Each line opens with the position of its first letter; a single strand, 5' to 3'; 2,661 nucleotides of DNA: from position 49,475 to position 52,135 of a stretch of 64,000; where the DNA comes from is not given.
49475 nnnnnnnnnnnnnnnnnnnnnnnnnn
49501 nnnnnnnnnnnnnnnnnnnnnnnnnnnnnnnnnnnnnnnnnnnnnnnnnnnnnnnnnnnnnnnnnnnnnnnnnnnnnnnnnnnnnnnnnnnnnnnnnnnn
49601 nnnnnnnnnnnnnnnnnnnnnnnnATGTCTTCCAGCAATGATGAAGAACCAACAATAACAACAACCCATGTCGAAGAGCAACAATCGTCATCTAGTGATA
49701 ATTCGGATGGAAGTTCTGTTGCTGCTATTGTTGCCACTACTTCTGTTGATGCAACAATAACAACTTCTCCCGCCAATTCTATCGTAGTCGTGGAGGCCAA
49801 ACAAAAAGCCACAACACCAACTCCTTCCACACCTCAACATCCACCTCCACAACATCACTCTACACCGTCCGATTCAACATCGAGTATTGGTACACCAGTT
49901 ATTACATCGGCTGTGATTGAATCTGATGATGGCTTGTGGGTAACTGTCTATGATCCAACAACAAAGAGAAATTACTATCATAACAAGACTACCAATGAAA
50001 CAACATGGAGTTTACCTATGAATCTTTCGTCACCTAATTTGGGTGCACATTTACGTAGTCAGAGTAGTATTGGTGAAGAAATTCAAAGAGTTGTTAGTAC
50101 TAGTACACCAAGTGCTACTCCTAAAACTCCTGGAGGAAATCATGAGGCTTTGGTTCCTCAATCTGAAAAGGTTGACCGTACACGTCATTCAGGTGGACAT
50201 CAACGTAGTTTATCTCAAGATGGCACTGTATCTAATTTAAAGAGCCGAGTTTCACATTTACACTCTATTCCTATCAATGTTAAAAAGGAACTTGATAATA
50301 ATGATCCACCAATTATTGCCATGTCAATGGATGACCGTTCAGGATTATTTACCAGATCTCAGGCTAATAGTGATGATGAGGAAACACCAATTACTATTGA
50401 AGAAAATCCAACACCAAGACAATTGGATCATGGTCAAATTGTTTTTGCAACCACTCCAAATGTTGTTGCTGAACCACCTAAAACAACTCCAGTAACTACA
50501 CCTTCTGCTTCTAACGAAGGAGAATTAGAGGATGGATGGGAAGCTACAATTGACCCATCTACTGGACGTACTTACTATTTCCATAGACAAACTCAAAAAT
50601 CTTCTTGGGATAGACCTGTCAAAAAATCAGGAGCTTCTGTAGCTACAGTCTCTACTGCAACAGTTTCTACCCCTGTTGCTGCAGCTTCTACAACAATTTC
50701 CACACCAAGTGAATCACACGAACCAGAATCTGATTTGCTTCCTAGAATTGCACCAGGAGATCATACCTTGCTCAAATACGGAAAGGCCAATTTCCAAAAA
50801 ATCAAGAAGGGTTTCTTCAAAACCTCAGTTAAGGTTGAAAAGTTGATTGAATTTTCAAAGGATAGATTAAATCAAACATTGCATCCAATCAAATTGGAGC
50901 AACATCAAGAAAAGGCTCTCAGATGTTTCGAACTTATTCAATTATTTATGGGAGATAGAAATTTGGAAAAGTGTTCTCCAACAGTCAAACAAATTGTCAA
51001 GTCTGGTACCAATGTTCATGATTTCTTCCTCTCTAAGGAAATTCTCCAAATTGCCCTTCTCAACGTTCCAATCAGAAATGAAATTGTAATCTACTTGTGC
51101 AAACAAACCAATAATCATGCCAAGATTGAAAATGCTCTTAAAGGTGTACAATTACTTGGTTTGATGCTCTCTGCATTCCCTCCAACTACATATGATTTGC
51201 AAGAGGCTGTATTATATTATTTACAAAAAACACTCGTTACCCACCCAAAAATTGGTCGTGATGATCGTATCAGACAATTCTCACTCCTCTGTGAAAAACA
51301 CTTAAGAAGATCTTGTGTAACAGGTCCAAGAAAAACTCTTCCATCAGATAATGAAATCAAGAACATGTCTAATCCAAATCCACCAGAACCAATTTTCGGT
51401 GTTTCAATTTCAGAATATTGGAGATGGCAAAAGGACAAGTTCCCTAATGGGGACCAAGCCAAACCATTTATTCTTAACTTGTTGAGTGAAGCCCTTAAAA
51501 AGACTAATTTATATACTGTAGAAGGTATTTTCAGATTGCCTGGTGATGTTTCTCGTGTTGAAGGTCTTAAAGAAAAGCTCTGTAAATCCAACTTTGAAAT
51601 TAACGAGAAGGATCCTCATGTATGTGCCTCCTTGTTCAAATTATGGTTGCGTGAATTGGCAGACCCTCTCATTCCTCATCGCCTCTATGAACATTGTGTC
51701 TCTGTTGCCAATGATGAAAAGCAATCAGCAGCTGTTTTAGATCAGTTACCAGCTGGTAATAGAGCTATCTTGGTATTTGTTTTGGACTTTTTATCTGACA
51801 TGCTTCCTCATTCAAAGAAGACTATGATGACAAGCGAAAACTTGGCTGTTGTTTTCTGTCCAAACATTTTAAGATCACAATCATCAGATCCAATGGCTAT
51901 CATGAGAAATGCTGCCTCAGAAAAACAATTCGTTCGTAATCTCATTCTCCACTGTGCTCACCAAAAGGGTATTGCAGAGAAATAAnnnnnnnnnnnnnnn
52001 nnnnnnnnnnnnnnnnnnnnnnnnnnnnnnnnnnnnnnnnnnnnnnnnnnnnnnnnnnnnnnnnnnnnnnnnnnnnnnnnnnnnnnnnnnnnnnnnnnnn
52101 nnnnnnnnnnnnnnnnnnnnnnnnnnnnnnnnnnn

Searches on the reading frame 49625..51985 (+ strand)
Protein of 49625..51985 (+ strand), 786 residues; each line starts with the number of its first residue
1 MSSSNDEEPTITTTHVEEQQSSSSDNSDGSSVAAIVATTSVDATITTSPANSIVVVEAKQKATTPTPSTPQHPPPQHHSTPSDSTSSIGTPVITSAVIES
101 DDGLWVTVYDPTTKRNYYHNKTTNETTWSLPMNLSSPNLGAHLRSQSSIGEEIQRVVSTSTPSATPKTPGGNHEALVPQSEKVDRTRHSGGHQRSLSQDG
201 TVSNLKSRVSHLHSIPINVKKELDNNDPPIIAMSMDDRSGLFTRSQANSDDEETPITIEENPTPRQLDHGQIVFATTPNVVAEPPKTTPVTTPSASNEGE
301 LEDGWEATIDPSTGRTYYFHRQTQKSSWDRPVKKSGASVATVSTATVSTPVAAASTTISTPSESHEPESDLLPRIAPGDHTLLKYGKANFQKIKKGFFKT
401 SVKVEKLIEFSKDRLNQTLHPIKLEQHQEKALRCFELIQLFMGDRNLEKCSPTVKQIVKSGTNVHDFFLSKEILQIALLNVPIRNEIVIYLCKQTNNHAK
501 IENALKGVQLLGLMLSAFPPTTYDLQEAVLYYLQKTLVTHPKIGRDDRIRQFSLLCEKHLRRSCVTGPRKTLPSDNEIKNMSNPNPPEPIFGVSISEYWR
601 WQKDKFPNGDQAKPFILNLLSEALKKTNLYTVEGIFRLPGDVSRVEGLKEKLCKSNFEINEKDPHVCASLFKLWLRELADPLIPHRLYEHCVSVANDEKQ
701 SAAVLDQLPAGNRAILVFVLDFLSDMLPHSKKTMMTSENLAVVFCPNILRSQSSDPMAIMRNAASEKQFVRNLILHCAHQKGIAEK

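Call 11: find_encoding_contigs(protein=window:49625-51985:+, flank=10000, max_places=3)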
Protein window:49625-51985:+ (786 aa): no gene with exactly this product is on record in the collection.

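Call 12: search_protein_families(library=pfam, proteins=[window:49625-51985:+])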
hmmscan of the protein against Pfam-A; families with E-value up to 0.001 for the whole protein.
window:49625-51985:+ (786 aa): 3 families
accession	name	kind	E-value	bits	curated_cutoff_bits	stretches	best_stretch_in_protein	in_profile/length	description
PF00620.32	RhoGAP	-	4.6e-33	114.6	24.5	1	614-752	1-147/148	RhoGAP domain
PF00784.22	MyTH4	-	4e-21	75.8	27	1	471-579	2-104/105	MyTH4 domain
PF00397.32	WW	-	5.3e-19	68.4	26.9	2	301-331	1-31/31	WW domain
